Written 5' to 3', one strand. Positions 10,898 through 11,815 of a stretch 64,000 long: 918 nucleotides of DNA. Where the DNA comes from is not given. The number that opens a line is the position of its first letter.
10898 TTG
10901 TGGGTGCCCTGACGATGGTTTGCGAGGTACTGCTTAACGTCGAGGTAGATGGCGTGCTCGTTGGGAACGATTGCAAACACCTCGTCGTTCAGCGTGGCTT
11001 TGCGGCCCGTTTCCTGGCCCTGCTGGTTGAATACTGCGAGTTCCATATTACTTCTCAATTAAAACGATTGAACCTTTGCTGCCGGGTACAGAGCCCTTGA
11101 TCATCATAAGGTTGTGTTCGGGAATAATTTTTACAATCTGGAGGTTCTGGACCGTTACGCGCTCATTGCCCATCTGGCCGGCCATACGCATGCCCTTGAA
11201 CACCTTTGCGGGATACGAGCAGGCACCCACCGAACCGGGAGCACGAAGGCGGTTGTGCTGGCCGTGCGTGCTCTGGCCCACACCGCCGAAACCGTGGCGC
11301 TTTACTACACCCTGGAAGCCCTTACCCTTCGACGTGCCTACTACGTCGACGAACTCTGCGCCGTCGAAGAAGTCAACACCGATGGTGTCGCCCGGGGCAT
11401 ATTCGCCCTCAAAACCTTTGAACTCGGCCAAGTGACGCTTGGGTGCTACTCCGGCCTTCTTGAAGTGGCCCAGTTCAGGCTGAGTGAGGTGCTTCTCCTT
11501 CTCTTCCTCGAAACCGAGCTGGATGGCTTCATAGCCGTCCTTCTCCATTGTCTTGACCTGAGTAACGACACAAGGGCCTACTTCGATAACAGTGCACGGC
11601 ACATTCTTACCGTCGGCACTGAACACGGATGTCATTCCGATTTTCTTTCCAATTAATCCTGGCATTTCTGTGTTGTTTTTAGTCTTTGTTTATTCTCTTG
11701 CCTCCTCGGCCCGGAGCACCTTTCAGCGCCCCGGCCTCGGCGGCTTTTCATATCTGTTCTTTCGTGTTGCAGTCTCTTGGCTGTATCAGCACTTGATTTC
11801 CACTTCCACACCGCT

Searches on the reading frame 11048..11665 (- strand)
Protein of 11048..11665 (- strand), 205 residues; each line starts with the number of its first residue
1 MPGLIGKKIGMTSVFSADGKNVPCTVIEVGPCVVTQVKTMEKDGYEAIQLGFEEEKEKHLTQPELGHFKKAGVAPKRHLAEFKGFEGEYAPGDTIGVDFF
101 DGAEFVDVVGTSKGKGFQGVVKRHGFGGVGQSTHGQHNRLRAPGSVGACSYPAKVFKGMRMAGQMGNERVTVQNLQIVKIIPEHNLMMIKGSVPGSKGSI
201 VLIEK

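Call 59: search_protein_families(library=pfam, proteins=[window:11048-11665:-], max_evalue=0.00001)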
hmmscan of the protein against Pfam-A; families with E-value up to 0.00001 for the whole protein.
window:11048-11665:- (205 aa): 1 family
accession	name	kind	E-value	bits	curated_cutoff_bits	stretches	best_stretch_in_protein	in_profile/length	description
PF00297.29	Ribosomal_L3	-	2.2e-16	60.3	22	1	98-180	210-288/369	Ribosomal protein L3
